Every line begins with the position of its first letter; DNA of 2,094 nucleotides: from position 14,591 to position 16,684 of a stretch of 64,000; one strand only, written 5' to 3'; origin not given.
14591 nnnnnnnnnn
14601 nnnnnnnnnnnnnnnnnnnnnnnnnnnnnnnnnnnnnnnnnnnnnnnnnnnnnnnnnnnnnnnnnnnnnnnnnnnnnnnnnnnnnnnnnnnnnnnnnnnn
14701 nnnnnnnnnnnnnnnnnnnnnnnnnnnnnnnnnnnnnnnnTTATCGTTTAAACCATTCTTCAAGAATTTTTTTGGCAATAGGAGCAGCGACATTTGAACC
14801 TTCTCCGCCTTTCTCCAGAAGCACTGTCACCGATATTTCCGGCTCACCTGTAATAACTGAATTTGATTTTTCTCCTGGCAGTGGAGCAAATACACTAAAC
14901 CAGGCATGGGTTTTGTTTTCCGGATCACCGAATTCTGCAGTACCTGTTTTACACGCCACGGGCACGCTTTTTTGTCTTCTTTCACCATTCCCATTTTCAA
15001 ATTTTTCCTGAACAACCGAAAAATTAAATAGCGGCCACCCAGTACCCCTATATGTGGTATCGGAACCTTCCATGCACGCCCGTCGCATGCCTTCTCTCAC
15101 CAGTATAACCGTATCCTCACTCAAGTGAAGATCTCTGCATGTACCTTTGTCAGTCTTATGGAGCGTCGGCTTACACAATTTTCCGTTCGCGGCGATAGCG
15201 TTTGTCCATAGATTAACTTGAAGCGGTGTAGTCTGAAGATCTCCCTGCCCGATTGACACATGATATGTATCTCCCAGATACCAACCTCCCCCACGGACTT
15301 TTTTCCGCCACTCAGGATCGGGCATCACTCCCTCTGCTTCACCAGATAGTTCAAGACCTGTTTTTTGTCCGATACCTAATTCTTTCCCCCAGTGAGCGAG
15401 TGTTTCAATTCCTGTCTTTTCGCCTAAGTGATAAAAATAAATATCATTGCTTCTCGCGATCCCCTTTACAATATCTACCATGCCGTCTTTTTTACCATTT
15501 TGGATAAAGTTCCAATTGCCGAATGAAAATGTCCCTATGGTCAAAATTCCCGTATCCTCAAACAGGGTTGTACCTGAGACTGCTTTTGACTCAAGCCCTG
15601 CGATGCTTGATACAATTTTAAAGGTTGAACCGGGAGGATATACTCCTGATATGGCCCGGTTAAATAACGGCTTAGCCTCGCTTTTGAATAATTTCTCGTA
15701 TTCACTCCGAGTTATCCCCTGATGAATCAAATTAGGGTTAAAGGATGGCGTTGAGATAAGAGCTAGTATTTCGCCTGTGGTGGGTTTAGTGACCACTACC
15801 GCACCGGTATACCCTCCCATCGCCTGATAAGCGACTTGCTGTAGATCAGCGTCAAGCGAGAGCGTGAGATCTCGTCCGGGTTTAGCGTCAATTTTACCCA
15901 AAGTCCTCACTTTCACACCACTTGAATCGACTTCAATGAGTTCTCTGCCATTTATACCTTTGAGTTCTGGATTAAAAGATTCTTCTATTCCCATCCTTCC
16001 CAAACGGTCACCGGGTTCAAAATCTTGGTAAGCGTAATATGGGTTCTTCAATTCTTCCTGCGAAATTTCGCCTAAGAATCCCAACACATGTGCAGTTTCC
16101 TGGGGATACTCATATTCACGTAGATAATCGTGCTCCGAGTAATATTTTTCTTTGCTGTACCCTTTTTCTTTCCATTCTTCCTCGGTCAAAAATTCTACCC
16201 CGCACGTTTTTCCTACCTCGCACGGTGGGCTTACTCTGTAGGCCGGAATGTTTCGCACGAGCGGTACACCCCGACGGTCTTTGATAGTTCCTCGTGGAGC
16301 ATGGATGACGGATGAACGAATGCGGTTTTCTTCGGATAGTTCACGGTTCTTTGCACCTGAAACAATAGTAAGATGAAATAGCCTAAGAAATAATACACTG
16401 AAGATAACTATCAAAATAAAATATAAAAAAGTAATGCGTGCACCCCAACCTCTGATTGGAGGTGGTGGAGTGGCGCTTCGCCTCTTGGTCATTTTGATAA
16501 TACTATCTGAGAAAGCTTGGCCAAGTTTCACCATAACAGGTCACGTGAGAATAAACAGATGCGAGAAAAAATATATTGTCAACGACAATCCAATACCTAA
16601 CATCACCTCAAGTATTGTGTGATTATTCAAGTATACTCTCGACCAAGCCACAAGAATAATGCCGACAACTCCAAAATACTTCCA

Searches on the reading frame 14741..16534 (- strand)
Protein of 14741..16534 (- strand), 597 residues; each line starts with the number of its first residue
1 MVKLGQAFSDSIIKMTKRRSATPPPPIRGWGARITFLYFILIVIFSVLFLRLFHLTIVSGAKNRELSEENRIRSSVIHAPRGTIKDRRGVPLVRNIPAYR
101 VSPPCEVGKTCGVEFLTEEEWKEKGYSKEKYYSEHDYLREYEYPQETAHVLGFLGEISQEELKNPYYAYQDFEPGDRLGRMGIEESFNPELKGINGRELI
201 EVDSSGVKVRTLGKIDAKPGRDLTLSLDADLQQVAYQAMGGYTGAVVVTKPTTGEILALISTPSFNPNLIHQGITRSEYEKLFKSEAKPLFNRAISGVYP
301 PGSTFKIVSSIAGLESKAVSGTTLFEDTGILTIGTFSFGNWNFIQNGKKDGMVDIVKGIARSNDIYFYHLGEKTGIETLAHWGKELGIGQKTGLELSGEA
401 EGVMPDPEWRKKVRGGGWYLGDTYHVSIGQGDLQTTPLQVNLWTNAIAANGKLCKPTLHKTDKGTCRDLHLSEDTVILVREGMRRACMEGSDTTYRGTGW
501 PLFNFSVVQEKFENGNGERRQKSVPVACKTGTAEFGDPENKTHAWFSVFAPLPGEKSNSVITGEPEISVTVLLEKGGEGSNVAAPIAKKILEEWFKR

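Call 9: search_protein_families(library=pfam, proteins=[window:14741-16534:-])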
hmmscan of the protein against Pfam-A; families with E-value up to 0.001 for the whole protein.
window:14741-16534:- (597 aa): 2 families
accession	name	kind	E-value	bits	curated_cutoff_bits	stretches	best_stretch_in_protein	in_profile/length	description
PF00905.27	Transpeptidase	-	1.9e-50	172.2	22.1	1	244-592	1-299/299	Penicillin binding protein transpeptidase domain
PF03717.20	PBP_dimer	-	1.3e-18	68.5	24.4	1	134-211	103-178/180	Penicillin-binding Protein dimerisation domain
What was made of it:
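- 14741..16534 (-): PBP2-type transpeptidase, outside the right arm. Pfam Transpeptidase and PBP_dimer (call 9).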
